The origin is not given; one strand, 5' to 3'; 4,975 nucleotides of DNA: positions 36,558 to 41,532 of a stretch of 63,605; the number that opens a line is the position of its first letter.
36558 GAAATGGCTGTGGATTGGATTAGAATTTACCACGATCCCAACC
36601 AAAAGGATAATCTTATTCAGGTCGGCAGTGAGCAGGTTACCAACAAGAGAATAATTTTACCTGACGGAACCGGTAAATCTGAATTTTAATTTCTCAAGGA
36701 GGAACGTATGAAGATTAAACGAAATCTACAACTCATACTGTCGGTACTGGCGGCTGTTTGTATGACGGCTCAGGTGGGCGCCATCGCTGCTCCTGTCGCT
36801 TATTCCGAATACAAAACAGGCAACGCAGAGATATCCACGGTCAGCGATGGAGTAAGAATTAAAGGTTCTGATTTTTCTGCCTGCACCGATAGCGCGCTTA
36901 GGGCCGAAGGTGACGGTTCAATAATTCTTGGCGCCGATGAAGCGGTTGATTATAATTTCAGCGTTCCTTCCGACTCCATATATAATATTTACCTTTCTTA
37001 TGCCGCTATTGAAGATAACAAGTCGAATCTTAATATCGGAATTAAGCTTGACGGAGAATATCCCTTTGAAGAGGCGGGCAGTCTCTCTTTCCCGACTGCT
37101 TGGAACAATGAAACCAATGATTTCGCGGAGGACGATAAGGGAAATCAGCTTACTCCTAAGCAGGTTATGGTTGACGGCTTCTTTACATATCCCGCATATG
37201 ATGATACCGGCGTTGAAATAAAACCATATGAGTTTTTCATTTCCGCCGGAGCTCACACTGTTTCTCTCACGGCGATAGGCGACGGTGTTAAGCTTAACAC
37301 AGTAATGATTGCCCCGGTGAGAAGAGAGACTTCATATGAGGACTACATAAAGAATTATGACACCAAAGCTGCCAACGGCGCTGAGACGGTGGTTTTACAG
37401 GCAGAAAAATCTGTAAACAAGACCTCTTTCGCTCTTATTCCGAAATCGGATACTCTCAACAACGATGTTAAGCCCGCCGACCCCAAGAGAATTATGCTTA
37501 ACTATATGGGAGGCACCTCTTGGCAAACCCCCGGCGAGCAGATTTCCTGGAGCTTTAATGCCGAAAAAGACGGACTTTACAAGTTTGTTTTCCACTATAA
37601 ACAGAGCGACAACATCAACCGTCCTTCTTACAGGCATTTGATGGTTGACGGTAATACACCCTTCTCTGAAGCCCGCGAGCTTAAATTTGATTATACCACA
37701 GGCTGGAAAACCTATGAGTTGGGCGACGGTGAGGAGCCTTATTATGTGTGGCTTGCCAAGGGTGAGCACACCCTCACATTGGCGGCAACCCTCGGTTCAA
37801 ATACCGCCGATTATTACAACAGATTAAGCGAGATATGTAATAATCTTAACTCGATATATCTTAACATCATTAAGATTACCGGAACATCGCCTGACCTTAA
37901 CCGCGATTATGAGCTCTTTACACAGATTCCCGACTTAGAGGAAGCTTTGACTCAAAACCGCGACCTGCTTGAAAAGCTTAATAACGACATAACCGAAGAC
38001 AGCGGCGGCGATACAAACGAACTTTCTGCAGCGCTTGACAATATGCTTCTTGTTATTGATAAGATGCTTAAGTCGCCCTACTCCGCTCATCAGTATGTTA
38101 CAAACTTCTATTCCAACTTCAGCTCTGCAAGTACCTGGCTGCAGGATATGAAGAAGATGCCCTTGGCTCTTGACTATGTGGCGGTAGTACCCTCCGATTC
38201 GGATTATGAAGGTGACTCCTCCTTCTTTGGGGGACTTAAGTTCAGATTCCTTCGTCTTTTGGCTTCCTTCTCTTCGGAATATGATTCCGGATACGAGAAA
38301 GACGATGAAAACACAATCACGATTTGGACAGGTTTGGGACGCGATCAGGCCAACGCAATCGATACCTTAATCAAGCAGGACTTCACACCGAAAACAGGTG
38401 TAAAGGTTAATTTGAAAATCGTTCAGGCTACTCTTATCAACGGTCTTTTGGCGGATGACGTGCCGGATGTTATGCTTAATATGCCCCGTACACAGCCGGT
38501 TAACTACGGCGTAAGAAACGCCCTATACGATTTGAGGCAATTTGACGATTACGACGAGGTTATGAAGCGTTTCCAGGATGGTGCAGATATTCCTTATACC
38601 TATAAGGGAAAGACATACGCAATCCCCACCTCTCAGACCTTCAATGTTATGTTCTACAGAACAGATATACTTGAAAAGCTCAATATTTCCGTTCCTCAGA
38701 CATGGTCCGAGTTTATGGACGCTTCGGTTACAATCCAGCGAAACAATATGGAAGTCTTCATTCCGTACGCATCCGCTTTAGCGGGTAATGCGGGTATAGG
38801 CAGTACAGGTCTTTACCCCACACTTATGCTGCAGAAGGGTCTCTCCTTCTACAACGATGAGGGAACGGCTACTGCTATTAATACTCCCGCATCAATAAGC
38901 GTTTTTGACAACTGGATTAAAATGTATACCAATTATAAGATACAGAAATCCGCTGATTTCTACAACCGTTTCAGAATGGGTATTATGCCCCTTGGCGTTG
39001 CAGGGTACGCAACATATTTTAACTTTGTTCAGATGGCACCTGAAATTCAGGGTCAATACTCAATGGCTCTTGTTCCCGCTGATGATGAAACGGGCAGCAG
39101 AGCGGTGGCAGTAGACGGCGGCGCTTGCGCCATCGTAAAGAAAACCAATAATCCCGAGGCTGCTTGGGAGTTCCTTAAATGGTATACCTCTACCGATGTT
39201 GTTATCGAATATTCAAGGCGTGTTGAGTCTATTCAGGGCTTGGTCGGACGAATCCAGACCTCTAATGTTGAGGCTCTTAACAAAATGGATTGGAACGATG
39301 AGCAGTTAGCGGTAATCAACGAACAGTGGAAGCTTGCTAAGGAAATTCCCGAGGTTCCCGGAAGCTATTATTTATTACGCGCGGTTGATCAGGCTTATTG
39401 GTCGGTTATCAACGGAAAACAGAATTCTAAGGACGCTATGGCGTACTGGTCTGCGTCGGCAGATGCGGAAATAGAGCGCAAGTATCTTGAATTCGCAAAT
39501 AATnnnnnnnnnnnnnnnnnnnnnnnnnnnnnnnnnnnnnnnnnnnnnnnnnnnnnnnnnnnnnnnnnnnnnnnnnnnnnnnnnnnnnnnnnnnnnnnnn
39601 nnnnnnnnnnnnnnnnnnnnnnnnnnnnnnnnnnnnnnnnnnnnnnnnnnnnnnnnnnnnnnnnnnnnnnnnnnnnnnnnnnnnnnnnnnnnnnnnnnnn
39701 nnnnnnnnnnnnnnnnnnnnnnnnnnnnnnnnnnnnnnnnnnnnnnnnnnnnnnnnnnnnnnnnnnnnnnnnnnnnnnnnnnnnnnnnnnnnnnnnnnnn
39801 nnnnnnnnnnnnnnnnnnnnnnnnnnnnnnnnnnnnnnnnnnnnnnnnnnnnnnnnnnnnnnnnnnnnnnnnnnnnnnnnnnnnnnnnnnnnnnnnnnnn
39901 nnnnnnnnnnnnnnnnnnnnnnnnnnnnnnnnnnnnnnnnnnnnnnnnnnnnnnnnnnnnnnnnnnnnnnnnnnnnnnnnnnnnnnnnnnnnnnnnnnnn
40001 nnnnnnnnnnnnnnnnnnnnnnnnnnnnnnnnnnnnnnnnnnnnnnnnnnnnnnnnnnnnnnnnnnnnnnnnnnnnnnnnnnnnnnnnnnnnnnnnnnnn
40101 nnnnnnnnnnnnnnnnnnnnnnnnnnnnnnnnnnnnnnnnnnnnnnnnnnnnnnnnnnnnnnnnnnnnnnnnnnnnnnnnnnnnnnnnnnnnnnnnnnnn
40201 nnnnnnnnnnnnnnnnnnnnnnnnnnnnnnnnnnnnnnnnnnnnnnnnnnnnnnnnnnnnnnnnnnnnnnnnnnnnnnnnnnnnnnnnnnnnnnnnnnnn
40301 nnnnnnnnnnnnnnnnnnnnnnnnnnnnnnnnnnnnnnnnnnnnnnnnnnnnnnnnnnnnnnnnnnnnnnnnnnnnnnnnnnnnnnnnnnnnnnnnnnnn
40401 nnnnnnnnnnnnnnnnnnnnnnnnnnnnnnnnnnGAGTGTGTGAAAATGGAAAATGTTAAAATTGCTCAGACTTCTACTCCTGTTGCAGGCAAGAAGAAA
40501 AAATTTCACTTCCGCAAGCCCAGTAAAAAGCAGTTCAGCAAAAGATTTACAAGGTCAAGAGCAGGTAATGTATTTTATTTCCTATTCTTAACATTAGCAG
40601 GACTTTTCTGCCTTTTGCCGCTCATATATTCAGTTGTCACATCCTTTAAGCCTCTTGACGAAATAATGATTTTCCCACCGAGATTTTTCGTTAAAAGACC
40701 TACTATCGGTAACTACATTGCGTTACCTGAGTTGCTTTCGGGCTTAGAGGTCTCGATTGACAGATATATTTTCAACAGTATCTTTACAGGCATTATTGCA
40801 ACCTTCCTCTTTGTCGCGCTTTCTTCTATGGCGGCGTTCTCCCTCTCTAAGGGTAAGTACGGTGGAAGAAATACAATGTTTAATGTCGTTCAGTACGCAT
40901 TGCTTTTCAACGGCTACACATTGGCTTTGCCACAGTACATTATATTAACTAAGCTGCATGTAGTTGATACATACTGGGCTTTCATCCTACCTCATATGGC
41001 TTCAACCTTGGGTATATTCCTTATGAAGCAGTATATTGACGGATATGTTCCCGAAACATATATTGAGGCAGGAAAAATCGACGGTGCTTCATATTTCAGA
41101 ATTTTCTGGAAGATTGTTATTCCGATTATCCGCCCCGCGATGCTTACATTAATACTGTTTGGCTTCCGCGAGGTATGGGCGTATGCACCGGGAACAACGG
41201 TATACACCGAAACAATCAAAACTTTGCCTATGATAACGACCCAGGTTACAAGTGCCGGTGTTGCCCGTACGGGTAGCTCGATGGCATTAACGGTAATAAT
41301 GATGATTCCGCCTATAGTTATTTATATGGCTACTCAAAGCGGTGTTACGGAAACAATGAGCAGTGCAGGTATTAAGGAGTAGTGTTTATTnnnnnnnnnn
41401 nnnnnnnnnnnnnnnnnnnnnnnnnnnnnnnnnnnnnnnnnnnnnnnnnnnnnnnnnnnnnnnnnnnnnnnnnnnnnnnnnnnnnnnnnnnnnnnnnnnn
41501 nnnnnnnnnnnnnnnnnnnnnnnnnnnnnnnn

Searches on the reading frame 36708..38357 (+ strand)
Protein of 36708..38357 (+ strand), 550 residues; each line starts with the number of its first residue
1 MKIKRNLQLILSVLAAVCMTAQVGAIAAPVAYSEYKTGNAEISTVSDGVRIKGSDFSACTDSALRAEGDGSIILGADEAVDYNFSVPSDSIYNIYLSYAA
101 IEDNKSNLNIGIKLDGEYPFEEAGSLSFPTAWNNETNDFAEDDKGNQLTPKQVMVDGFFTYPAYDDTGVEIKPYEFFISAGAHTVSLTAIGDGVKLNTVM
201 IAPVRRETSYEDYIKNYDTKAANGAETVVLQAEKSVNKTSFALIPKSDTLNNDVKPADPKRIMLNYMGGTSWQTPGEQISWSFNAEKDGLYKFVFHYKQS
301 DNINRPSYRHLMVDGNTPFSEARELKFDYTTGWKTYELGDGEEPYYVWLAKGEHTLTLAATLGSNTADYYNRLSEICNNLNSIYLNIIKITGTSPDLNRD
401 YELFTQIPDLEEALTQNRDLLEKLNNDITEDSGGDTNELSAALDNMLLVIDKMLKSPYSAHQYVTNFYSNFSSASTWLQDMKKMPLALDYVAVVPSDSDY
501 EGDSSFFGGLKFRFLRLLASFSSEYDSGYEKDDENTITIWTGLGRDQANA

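Call 59: search_protein_families(library=pfam, proteins=[window:36708-38357:+], max_evalue=0.1)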
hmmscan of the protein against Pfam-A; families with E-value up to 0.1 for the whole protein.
window:36708-38357:+ (550 aa): 1 family
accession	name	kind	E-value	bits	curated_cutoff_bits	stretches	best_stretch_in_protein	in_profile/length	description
PF25275.1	Golvesin_C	-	0.0025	18.3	31.6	0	270-304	35-68/132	Golvesin C-terminal domain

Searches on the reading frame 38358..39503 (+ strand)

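Call 59: search_protein_families(library=pfam, proteins=[window:38358-39503:+], max_evalue=0.1)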
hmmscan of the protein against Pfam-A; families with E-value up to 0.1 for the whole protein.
window:38358-39503:+ (382 aa): 2 families
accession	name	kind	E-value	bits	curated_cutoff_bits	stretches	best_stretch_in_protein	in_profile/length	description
PF13416.11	SBP_bac_8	-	1.2e-26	94.6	27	1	7-287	4-254/279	Bacterial extracellular solute-binding protein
PF01547.30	SBP_bac_1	-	8.8e-21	75.6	26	1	5-281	14-305/307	Bacterial extracellular solute-binding protein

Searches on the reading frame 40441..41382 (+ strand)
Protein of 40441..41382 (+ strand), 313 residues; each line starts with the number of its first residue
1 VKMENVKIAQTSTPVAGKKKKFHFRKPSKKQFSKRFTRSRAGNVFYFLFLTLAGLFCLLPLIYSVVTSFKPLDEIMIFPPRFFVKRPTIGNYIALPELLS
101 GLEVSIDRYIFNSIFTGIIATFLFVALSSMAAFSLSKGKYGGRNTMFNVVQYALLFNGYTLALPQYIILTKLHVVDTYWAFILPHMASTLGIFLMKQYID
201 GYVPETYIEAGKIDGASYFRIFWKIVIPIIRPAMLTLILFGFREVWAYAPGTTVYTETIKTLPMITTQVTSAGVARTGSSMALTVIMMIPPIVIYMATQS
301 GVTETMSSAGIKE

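Call 7: search_protein_families(library=pfam, proteins=[window:40441-41382:+], max_evalue=0.001)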
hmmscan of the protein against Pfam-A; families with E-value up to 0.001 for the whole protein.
window:40441-41382:+ (313 aa): 1 family
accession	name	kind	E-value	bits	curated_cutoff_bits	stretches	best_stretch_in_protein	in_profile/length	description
PF00528.27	BPD_transp_1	-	1.8e-05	25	26.4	1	112-298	28-174/184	Binding-protein-dependent transport system inner membrane component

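Call 87: search_protein_families(library=ncbifam, proteins=[window:40441-41382:+], max_evalue=0.001)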
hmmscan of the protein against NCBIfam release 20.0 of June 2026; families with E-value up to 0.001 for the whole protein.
window:40441-41382:+ (313 aa): 4 families
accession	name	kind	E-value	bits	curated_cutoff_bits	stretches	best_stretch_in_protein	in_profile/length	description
NF008210.0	PRK10973.1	equivalog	3.8e-18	66.2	297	1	104-300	71-270/281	sn-glycerol-3-phosphate ABC transporter permease UgpE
NF040932.1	ABC_arch_GlcU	equivalog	1.1e-17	64.6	340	1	46-297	5-255/272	glucose ABC transporter permease GlcU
NF008231.0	PRK10998.1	equivalog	1.8e-08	34.3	261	1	108-312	83-295/296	maltose ABC transporter permease MalG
NF007047.0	PRK09500.1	equivalog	6.9e-05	22.6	326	1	110-274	60-226/257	spermidine/putrescine ABC transporter permease PotC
